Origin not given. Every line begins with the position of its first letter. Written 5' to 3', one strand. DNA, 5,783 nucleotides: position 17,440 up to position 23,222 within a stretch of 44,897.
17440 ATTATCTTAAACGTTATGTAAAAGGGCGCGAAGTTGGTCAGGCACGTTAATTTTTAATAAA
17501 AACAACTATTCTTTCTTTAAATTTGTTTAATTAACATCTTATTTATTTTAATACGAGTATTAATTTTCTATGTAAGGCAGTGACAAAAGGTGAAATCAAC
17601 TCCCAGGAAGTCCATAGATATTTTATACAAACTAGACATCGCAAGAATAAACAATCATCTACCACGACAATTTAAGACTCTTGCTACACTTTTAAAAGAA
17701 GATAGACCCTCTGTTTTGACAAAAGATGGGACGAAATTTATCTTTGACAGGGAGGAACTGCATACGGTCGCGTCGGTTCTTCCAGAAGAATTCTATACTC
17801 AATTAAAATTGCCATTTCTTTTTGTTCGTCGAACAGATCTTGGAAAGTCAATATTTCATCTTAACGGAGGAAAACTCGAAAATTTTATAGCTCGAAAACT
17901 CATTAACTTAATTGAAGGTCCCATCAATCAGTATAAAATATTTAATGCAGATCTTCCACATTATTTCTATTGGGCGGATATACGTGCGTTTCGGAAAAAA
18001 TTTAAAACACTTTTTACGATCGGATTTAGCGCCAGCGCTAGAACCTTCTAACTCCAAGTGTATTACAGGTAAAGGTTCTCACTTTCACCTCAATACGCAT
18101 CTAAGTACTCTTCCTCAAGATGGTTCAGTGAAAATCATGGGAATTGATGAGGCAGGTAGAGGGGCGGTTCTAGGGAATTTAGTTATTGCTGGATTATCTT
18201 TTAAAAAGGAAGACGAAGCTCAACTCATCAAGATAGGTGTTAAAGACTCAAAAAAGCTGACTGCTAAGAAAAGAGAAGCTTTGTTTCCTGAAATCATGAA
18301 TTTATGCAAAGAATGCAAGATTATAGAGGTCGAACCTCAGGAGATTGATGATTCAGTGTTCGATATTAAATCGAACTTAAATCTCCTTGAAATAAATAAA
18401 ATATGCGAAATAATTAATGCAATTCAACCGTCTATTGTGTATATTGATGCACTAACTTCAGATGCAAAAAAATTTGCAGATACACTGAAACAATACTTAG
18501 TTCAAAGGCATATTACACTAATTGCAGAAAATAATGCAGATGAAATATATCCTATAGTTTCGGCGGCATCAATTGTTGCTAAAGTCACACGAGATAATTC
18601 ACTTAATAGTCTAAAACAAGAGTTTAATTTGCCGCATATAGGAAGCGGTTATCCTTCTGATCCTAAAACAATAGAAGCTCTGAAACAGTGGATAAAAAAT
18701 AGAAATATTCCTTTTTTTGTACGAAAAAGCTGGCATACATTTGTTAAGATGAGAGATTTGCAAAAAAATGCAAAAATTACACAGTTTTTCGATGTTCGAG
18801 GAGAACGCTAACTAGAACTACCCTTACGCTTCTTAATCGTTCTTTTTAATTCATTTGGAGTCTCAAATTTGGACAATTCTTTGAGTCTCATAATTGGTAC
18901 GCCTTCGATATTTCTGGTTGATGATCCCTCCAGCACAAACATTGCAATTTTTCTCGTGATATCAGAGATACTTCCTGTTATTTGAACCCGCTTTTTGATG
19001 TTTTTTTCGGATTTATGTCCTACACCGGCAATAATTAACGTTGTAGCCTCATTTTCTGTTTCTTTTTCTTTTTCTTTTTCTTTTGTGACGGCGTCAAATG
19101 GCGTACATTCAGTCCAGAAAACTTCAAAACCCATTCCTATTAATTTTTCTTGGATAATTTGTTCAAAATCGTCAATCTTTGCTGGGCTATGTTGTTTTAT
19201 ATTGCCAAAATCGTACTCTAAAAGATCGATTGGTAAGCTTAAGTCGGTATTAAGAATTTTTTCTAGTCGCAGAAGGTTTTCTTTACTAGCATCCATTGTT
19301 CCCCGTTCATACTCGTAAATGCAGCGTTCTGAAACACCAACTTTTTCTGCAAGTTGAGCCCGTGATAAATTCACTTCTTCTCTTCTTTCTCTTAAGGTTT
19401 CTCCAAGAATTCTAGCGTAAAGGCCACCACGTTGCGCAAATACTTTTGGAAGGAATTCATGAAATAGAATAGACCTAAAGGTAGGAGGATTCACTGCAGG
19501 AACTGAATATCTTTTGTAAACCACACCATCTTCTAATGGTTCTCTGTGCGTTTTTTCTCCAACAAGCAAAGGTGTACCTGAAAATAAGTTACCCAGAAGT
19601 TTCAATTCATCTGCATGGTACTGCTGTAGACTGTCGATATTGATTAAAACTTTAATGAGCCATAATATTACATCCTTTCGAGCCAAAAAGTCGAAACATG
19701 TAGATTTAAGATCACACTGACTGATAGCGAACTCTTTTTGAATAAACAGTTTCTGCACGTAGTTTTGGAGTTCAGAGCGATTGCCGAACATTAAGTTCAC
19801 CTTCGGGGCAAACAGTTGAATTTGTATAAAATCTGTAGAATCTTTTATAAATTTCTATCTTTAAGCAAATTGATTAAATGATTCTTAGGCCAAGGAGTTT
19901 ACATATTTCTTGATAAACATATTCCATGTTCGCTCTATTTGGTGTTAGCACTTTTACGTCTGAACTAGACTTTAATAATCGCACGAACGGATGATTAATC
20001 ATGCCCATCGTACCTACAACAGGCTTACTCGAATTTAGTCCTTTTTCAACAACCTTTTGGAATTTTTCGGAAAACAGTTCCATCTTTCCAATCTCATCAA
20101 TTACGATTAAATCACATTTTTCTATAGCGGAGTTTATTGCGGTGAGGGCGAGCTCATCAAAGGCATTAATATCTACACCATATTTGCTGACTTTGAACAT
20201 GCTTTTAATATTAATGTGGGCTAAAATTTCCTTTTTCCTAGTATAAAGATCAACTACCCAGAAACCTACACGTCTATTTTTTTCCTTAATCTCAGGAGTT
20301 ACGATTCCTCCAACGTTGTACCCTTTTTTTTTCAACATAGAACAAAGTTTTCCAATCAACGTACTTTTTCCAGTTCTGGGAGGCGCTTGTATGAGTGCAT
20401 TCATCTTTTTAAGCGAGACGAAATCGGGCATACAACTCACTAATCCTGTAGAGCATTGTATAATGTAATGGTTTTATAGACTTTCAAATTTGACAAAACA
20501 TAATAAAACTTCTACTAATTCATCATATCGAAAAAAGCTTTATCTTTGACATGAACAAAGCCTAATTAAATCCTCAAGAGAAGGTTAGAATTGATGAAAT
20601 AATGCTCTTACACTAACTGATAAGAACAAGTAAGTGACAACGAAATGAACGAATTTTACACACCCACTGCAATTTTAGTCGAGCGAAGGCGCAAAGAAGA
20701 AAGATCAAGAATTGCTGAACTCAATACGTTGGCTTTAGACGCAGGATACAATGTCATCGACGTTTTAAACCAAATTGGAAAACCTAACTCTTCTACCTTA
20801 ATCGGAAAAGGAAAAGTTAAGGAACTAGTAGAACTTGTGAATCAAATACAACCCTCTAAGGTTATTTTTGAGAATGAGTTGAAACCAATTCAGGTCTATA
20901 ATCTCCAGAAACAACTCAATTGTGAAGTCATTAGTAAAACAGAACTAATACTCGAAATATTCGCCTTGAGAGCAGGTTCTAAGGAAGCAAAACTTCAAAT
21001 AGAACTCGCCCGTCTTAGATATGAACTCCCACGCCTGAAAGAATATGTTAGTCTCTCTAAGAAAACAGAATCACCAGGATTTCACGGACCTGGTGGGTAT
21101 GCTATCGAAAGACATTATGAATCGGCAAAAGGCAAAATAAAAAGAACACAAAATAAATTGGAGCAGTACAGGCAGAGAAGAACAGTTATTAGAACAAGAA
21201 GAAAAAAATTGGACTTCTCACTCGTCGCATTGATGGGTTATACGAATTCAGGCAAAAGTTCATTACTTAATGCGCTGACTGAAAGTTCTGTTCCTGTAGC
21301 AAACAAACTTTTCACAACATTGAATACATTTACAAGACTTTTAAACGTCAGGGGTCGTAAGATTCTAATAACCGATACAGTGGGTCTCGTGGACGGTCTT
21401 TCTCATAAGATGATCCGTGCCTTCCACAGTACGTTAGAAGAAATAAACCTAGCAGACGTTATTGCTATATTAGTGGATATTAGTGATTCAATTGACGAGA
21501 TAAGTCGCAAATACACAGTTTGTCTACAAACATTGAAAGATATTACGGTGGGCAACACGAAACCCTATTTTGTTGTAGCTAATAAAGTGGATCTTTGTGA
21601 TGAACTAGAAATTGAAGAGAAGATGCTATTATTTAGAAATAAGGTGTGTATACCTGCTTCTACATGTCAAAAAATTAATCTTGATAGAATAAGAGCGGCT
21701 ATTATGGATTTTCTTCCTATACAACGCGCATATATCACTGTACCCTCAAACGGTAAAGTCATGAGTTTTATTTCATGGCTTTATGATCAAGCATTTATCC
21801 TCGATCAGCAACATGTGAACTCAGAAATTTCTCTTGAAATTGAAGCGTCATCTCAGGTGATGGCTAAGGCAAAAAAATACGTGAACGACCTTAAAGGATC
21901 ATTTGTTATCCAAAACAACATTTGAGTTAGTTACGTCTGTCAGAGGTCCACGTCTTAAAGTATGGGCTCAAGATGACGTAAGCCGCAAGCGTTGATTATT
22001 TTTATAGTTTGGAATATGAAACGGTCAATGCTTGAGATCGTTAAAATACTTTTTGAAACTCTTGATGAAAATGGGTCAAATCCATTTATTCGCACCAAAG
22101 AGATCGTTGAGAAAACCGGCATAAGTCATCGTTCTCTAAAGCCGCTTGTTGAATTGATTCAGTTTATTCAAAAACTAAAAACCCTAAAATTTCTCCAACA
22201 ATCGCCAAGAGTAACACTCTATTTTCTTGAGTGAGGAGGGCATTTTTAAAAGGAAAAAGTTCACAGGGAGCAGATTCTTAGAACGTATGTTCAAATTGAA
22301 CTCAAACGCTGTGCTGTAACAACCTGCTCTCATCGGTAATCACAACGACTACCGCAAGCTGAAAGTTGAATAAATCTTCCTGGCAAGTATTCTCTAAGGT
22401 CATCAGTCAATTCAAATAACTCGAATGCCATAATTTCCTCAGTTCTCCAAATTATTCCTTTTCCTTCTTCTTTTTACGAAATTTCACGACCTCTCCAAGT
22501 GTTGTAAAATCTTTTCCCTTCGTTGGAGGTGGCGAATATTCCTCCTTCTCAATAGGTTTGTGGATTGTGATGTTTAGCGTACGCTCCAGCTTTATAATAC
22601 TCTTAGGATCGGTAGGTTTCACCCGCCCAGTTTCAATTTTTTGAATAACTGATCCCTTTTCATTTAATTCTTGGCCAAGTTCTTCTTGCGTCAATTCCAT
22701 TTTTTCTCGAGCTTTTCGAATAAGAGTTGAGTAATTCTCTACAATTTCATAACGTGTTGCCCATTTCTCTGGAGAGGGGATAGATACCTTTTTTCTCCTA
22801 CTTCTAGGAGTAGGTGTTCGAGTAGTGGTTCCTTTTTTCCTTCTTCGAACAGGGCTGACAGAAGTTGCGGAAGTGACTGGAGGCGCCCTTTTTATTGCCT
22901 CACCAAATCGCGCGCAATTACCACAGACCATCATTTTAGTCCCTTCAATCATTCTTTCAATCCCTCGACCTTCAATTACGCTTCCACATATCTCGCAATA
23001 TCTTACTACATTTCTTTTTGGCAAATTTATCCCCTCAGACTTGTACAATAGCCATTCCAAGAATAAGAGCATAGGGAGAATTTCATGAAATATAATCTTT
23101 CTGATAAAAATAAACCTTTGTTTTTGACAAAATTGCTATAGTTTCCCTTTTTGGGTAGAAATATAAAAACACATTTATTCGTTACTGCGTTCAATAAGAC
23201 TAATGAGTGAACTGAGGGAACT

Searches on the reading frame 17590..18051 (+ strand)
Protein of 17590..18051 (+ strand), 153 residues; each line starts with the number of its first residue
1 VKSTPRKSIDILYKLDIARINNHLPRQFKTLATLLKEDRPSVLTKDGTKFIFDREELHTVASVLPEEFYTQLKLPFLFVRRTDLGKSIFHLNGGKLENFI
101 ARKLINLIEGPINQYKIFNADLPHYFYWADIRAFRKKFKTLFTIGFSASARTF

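Call 87: search_protein_families(library=pfam, proteins=[window:17590-18051:+], max_evalue=0.0001)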
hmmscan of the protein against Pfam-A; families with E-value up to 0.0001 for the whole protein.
window:17590-18051:+ (153 aa): 1 family
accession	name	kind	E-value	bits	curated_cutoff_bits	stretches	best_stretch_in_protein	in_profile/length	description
PF01886.21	DUF61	-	2.8e-25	89.3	27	1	15-146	6-127/127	Protein of unknown function DUF61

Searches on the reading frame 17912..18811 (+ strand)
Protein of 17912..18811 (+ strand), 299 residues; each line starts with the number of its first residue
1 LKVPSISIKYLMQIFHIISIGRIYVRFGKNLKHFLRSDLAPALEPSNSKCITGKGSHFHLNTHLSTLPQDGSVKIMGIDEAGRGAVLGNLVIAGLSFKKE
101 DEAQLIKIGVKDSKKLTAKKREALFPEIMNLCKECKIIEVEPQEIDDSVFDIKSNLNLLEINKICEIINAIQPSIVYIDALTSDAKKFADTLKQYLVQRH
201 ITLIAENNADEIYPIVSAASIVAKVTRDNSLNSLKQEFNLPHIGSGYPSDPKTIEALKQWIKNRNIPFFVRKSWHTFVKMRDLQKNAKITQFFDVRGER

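Call 87: search_protein_families(library=pfam, proteins=[window:17912-18811:+], max_evalue=0.0001)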
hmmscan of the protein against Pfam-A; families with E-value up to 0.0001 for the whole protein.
window:17912-18811:+ (299 aa): 1 family
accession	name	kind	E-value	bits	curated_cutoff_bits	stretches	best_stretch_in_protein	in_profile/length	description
PF01351.25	RNase_HII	-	1e-46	159.8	25.8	1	76-276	1-198/199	Ribonuclease HII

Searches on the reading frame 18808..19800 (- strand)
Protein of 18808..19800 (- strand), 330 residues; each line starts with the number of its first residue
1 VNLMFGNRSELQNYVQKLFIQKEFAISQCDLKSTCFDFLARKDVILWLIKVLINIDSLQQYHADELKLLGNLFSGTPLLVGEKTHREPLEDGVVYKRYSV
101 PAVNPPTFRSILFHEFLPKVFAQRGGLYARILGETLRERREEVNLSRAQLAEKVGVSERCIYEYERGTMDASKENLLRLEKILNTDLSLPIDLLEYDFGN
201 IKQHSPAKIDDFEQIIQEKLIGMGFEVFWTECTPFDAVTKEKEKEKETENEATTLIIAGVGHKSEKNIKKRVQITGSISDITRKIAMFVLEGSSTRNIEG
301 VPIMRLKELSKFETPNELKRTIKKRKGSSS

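Call 87: search_protein_families(library=pfam, proteins=[window:18808-19800:-], max_evalue=0.0001)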
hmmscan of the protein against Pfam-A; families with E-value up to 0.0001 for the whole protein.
window:18808-19800:- (330 aa): 3 families
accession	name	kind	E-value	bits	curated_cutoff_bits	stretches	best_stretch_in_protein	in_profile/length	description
PF01381.28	HTH_3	-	1.8e-12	47.5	23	1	136-188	1-53/55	Helix-turn-helix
PF13560.12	HTH_31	-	1.5e-09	38.5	27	1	132-187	2-58/64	Helix-turn-helix domain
PF12844.13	HTH_19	-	1.2e-05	25.5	30.2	1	133-184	1-52/64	Helix-turn-helix domain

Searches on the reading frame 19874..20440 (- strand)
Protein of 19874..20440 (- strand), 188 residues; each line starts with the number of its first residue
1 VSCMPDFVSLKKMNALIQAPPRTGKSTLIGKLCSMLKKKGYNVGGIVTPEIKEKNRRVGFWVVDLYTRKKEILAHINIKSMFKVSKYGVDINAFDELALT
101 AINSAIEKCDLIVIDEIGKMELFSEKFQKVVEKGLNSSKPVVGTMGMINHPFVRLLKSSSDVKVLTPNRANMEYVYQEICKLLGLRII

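Call 87: search_protein_families(library=pfam, proteins=[window:19874-20440:-], max_evalue=0.0001)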
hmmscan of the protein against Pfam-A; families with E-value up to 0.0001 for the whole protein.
window:19874-20440:- (188 aa): 2 families
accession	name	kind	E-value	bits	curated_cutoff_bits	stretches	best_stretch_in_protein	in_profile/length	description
PF03266.21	NTPase_1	-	3.8e-48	163.9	23.9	1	16-179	3-167/168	NTPase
PF10649.15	DUF2478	-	8.9e-06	25.8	22.3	1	16-142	3-127/159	Protein of unknown function (DUF2478)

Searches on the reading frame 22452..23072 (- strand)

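Call 88: search_protein_families(library=pfam, proteins=[window:22452-23072:-], max_evalue=0.01)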
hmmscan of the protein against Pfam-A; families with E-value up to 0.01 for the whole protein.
window:22452-23072:- (206 aa): 5 families
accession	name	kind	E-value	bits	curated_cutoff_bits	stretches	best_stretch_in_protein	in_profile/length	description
PF01381.28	HTH_3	-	1.4e-09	38.3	23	1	118-170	1-52/55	Helix-turn-helix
PF24250.1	HVO_2718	-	0.00017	21.8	30.3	1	26-169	18-169/173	Transcription regulator HVO_2718-like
PF13560.12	HTH_31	-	0.00029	21.5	27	1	117-155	5-44/64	Helix-turn-helix domain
PF13413.12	HTH_25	-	0.0027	17.9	24.6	1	118-152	2-36/62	Helix-turn-helix domain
PF15731.11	MqsA_antitoxin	-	0.0098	16.4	30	0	115-166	71-120/131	Antitoxin component of bacterial toxin-antitoxin system, MqsA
